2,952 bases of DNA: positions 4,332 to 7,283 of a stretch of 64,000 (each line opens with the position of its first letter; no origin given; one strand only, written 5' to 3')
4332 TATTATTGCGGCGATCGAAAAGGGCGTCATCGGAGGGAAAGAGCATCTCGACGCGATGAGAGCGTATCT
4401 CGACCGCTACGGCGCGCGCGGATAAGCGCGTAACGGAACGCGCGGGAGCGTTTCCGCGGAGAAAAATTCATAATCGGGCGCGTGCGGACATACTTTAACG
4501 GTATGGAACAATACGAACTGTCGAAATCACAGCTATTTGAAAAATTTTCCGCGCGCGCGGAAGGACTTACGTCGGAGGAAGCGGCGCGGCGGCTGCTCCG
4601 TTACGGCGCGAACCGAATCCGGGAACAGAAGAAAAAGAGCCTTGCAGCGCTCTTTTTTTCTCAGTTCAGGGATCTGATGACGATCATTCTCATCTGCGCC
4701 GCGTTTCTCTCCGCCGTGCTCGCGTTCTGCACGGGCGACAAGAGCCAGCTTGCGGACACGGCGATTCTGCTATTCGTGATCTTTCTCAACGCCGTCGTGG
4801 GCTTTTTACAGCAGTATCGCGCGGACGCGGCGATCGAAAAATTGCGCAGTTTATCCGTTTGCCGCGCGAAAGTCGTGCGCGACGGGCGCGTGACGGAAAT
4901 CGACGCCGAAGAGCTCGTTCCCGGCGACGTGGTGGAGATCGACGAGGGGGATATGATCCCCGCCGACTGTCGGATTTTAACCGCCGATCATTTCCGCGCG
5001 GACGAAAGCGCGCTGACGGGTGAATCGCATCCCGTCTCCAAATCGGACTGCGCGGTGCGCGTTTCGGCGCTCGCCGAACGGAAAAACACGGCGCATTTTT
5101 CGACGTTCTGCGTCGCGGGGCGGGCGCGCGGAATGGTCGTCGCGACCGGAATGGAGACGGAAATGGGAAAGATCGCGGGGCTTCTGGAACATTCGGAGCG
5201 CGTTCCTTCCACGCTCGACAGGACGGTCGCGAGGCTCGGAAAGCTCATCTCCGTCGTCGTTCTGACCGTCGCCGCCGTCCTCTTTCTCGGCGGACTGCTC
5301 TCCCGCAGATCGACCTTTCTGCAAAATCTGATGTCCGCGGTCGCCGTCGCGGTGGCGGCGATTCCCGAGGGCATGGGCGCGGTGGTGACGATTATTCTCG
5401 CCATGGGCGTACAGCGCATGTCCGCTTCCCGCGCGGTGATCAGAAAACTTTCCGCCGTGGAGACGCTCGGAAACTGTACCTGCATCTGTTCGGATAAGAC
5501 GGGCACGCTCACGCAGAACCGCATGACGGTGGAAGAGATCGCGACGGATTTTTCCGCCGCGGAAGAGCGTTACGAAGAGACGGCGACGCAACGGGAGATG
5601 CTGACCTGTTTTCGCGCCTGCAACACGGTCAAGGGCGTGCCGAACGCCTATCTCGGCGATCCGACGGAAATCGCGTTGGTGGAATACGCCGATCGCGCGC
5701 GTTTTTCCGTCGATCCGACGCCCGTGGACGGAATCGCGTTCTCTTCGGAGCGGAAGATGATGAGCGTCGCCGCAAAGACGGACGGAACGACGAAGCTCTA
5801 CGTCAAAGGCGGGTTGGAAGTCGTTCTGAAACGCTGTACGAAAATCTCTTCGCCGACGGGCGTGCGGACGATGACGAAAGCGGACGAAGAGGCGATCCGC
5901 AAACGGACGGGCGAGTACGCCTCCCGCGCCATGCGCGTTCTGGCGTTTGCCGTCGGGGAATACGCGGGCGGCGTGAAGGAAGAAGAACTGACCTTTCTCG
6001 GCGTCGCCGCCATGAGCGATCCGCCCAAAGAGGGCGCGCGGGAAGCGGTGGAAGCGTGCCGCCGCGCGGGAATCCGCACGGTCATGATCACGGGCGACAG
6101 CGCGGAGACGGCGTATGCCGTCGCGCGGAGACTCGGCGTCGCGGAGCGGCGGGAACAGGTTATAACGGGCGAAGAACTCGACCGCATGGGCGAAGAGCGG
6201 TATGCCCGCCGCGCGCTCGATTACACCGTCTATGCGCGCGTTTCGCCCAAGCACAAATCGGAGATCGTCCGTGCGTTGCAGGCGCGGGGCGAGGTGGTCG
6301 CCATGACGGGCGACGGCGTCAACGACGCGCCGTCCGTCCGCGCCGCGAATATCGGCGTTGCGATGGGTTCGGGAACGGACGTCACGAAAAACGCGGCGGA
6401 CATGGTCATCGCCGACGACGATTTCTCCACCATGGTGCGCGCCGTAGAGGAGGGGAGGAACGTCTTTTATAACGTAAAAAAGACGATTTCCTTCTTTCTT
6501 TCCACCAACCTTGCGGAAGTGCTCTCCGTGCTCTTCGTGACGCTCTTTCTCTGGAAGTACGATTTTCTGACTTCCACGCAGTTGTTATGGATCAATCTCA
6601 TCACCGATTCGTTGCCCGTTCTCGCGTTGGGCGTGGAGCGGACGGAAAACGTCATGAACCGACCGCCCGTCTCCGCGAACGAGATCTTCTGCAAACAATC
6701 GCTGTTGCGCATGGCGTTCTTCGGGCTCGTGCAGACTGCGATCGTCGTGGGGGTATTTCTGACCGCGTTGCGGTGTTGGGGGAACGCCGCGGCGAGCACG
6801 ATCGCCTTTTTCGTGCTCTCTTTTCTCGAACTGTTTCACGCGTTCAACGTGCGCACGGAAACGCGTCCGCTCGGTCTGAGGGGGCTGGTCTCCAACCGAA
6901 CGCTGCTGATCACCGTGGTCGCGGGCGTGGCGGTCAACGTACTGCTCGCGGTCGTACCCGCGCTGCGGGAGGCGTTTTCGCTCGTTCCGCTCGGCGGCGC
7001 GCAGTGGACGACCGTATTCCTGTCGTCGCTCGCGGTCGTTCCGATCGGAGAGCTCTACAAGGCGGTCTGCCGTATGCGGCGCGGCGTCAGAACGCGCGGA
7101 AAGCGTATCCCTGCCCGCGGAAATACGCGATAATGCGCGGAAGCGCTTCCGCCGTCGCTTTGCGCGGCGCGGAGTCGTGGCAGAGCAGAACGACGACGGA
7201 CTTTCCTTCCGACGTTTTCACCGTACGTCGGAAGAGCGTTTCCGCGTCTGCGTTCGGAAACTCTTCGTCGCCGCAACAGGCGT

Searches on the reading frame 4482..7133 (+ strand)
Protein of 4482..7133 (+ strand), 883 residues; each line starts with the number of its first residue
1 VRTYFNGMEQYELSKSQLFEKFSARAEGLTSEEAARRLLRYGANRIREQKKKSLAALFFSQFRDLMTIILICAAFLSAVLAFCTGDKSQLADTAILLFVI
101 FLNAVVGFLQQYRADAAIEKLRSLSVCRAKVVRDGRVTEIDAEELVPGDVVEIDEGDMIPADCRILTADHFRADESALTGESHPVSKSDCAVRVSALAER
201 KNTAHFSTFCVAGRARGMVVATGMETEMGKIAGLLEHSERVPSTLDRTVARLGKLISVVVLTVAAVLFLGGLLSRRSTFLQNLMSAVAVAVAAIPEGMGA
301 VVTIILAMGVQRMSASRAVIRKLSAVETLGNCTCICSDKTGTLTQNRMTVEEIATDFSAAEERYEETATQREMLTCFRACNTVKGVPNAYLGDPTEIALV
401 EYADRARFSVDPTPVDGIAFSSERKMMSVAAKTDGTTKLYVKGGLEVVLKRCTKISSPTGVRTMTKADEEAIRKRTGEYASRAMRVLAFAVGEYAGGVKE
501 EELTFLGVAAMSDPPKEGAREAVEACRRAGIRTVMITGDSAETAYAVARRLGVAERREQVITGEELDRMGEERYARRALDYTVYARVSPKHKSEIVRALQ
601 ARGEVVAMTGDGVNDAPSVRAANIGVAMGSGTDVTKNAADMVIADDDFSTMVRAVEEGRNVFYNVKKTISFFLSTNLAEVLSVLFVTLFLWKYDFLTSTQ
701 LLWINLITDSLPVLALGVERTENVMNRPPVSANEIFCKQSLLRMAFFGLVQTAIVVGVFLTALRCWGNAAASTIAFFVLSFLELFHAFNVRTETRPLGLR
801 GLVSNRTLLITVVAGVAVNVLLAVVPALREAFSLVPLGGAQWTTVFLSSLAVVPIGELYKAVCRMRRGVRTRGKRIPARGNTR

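Call 69: search_protein_families(library=pfam, proteins=[window:4482-7133:+], max_evalue=0.00001)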
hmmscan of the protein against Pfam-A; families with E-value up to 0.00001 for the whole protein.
window:4482-7133:+ (883 aa): 7 families
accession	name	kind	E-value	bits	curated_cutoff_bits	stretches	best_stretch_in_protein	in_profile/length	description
PF00122.25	E1-E2_ATPase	-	3.2e-51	173.8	28.1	1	128-314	6-179/181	E1-E2 ATPase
PF00689.26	Cation_ATPase_C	-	6e-39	134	27.3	1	696-861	4-174/175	Cation transporting ATPase, C-terminus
PF00702.32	Hydrolase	-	3.4e-21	76.9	26.4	1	334-623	3-191/191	haloacid dehalogenase-like hydrolase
PF00690.31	Cation_ATPase_N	-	2.1e-19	69.3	20.4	1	11-77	2-69/69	Cation transporter/ATPase, N-terminus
PF13246.12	Cation_ATPase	-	3.4e-13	49.9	21.7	1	389-455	18-91/91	Cation transport ATPase (P-type)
PF12710.13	HAD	-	1.6e-06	29.1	27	1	465-617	35-186/189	haloacid dehalogenase-like hydrolase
PF08282.18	Hydrolase_3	-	8.6e-06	26.1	20.9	0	595-647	195-247/255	haloacid dehalogenase-like hydrolase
